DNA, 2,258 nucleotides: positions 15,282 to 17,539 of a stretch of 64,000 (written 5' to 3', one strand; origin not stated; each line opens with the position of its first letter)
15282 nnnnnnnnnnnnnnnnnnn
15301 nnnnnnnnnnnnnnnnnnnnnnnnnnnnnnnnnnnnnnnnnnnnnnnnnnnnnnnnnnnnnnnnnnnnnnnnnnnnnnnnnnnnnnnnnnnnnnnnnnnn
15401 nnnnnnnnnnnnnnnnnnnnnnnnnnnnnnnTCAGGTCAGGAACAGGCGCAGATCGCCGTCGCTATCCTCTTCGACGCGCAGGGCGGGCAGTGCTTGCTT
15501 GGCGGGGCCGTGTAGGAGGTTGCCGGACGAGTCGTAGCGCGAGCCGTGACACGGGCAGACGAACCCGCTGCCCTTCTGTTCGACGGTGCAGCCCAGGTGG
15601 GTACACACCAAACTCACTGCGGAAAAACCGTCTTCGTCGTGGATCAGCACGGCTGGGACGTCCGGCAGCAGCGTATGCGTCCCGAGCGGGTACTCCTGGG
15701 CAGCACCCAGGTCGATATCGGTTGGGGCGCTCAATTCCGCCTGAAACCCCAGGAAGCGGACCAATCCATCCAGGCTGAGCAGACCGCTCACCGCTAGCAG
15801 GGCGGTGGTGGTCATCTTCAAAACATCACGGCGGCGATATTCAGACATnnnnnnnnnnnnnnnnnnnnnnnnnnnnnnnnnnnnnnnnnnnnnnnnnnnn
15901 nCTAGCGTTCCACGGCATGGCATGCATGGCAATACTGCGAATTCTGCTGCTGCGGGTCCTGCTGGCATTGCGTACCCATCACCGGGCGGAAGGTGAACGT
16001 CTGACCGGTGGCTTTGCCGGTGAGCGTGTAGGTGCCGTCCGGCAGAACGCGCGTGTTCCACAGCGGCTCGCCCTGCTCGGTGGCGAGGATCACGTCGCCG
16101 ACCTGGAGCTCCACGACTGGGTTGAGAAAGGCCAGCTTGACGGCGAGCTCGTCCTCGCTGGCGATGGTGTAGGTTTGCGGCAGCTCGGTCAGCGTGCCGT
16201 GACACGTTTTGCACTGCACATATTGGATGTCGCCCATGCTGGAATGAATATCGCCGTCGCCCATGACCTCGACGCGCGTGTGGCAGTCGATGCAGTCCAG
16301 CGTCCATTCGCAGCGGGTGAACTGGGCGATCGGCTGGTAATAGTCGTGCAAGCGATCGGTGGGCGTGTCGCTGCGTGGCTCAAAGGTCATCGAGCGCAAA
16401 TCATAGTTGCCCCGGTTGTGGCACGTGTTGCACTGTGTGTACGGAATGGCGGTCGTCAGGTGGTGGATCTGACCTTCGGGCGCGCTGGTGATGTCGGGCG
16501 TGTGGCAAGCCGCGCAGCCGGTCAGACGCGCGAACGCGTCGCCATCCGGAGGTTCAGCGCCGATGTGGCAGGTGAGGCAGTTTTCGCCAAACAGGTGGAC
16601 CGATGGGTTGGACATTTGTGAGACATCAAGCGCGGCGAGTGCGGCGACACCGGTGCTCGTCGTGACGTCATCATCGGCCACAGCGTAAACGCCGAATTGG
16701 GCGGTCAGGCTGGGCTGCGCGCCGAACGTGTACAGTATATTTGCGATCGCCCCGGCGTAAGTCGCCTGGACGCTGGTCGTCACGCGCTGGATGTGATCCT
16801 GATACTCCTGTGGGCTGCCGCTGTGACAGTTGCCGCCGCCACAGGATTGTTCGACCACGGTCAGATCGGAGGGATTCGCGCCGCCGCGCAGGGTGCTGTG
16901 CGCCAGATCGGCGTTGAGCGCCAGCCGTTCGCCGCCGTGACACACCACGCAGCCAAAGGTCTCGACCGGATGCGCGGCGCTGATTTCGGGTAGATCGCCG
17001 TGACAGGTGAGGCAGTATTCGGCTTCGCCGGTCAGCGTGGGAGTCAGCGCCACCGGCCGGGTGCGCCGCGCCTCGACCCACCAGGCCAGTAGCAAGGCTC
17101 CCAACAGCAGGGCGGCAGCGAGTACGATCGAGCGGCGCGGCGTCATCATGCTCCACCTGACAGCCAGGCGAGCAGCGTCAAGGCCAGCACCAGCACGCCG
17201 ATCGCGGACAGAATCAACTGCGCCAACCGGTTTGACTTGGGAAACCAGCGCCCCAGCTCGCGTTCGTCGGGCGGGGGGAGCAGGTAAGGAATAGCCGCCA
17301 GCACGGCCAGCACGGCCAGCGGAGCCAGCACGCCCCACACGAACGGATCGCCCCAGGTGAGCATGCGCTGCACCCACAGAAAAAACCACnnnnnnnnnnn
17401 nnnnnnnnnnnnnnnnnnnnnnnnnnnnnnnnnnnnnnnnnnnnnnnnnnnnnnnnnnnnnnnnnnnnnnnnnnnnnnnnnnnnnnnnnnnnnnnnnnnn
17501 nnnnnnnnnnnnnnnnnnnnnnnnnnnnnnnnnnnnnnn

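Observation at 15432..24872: Ten-gene operon combining a sulfur-compound molybdoenzyme module with a Rieske/cyt b/nonaheme cyt c complex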

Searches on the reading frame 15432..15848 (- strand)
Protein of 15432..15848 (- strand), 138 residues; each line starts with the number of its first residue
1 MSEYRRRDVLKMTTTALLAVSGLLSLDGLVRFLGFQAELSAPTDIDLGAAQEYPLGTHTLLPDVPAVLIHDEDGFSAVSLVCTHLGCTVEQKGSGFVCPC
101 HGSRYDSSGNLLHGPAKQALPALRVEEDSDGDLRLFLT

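Call 4: search_protein_families(library=pfam, proteins=[window:15432-15848:-], max_evalue=0.01)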
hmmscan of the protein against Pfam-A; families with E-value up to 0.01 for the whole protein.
window:15432-15848:- (138 aa): 1 family
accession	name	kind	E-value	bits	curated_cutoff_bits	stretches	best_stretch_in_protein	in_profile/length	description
PF00355.32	Rieske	-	8.9e-12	45.2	20.3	1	62-122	22-86/88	Rieske [2Fe-2S] domain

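Call 5: search_protein_families(library=ncbifam, proteins=[window:15432-15848:-], max_evalue=0.01)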
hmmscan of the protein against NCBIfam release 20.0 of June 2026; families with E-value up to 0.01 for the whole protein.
window:15432-15848:- (138 aa): 7 families
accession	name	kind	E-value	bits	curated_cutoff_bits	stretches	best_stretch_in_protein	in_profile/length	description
TIGR01416.1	Rieske_proteo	equivalog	3e-17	63.2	97.4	1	71-121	105-161/176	ubiquinol-cytochrome c reductase iron-sulfur subunit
NF045928.1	Cytb6fFeSPetC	equivalog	2.5e-15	56.3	250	1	77-130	103-158/179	cytochrome b6-f complex iron-sulfur subunit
NF010001.0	PRK13474.1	subfamily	6.6e-15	54.9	154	1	77-128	100-155/178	cytochrome b6-f complex iron-sulfur subunit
NF050121.1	bc1_QcrA_actin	exception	8.3e-14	51.8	275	1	73-133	238-303/319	cytochrome bc1 complex Rieske iron-sulfur subunit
TIGR02694.1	arsenite_ox_S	equivalog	9.1e-08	32.1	95.65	1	74-133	50-113/129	arsenate reductase (azurin) small subunit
TIGR03171.1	soxL2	equivalog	0.00015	20.9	582.1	1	96-132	233-271/321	Rieske iron-sulfur protein SoxL2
NF041174.1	SDX_Thmprot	equivalog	0.005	17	170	1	70-115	31-80/109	sulredoxin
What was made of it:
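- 15432..15848 (-): Rieske [2Fe-2S] protein of bc1/b6f type with a twin-arginine N-terminus. PF00355; TIGR01416 63 bits (calls 4, 5).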

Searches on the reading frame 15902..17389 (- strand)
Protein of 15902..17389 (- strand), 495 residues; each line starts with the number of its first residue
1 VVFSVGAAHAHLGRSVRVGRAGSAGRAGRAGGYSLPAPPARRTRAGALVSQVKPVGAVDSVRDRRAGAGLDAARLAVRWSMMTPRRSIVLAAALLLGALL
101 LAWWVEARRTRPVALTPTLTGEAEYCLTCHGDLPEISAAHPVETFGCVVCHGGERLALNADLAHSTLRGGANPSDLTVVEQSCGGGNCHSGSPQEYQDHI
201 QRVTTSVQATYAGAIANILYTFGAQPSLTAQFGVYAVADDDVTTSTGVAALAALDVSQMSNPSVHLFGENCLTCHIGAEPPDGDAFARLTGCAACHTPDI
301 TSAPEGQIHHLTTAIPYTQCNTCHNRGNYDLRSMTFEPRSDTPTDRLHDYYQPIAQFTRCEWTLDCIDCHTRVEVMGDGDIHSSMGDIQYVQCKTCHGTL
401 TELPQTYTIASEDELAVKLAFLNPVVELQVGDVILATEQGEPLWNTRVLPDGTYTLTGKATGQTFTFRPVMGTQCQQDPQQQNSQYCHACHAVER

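Call 4: search_protein_families(library=pfam, proteins=[window:15902-17389:-], max_evalue=0.01)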
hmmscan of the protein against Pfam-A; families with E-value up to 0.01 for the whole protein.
window:15902-17389:- (495 aa): 4 families
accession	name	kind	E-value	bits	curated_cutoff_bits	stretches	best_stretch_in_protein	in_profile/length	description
PF14537.11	Cytochrom_c3_2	-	3e-09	37.7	25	1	268-326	6-66/79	Cytochrome c3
PF14522.11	Cytochrome_C7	-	3.1e-07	30.5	24.8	0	363-400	13-51/67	Cytochrome c7 and related cytochrome c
PF22113.1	Mtrc-MtrF_II-IV_dom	-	7.3e-07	29.3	30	1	309-399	73-165/176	Outer membrane cytochrome MtrC/MtrF-like, domains II/IV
PF13435.11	Cytochrome_C554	-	0.0036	18.6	20.8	0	362-398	47-84/84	Cytochrome c554 and c-prime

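Call 5: search_protein_families(library=ncbifam, proteins=[window:15902-17389:-], max_evalue=0.01)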
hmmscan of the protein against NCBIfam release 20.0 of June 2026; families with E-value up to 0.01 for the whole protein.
window:15902-17389:- (495 aa): 2 families
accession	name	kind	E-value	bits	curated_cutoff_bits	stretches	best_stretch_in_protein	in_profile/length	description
NF040943.1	cytoc3_ExtM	equivalog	1.6e-43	148.9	800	1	120-492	16-391/599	selenite/tellurite reduction operon c-type cytochrome ExtM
TIGR03507.1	decahem_SO1788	subfamily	6.2e-08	31.5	209.3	1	269-329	244-307/672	OmcA/MtrC family decaheme c-type cytochrome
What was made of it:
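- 15902..17149 (-): Membrane-anchored nine-heme cytochrome c, ExtM-like, standing in for cytochrome c1/f. ExtM scores 149 bits against a cut-off of 800 (call 5).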

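Call 52: search_solved_structures(query=window:15905-17149:-, max_evalue=0.01)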
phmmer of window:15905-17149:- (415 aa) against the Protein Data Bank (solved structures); distinct sequences matched with E-value up to 0.01: 0.
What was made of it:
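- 15902..17149 (-): No PDB sequence match (call 52).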

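Call 67: find_homologous_proteins(query=window:15905-17149:-)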
Query window:15905-17149:- (415 aa): 2107 proteins with E <= 0.001 among 8000 candidates; the best 120 are listed.
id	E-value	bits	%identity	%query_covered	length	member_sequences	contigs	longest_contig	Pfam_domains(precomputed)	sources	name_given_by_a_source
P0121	2.2e-286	967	100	100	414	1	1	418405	PF14537.12,PF14522.12,PF22113.2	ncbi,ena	-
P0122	1.1e-248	843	85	100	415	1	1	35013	PF14537.12,PF14522.12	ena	-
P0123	1.8e-216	737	74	100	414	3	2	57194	PF14537.12,PF13435.12,PF14522.12,PF22113.2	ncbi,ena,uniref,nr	ncbi:MAG TPA: multiheme c-type cytochrome [Aggregatilinea sp.]|uniref:multiheme c-type cytochrome n=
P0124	4.3e-216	736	76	100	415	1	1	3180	PF14537.12,PF14522.12,PF22113.2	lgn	-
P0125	4.9e-216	735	76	99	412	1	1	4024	PF14537.12,PF14522.12,PF22113.2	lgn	-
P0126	1.0e-214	731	76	95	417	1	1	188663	PF14537.12,PF14522.12,PF22113.2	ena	-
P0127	8.9e-213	725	74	100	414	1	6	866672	PF14537.12,PF13435.12,PF14522.12,PF22113.2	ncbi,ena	-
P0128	2.5e-212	723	72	100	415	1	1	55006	PF14537.12,PF14522.12,PF22113.2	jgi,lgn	jgi:hypothetical protein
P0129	5.8e-212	722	73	100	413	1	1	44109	PF14537.12,PF14522.12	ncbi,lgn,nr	ncbi:MAG: hypothetical protein HY862_14290 [Chloroflexi bacterium]|nr:hypothetical protein [Chlorofl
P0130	7.2e-211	718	73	94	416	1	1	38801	PF14537.12,PF14522.12,PF22113.2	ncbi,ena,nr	ncbi:MAG: hypothetical protein K8L99_11440 [Anaerolineae bacterium]|nr:hypothetical protein [Anaerol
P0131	1.0e-210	718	74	95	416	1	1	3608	PF14537.12,PF14522.12,PF22113.2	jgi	jgi:hypothetical protein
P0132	3.4e-207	706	72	100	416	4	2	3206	PF14537.12,PF14522.12,PF22113.2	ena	-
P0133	9.5e-207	705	72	99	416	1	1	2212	PF14537.12,PF14522.12,PF22113.2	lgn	-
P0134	3.4e-206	703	71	100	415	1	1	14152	PF14537.12,PF13435.12,PF14522.12,PF22113.2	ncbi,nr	ncbi:MAG: hypothetical protein K8J31_12120 [Anaerolineae bacterium]|nr:hypothetical protein [Anaerol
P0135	6.6e-206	702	71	100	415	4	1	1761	PF14537.12,PF14522.12,PF22113.2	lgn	-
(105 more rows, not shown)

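Call 74: predict_structure(alignment_id=A1)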
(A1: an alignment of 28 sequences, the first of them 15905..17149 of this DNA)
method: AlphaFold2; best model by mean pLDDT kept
length: 415 residues; sequences in the alignment: 28
mean_pLDDT: 45.1   pTM: 0.33
mean pLDDT of the five models: 45.1, 43.6, 42.6, 41.2, 40.7
residues with pLDDT >= 90: 12; 70-90: 50; 50-70: 48; < 50: 305
segments of 3 or more residues with pLDDT < 50: 32-42, 44-174, 179-311, 337-345, 401-415
pLDDT, mean of each block of 10 residues (from residue 1): 73 94 75 45 44 37 36 28 27 30 32 34 31 39 35 27 34 48 44 34 32 31 34 27 32 36 37 24 29 29 34 62 84 58 59 77 77 71 67 57 46 36
secondary structure, 60 per line:
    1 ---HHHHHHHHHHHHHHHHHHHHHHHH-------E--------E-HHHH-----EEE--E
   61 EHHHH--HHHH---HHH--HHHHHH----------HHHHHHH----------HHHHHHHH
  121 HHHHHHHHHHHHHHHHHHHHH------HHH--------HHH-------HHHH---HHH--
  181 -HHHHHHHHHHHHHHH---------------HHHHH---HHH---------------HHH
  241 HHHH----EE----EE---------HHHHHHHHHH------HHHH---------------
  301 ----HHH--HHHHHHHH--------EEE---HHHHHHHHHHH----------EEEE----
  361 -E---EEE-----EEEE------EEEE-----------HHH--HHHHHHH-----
elements in order: H4-27 H46-49 E55-57 H62-65 H68-71 H80-85 H96-102 H113-141 H169-172 H182-196 H212-216 H238-244 H266-275 H282-285 H310-317 E326-328 H332-342 E353-356 E366-368 E374-377 E384-387 H404-410
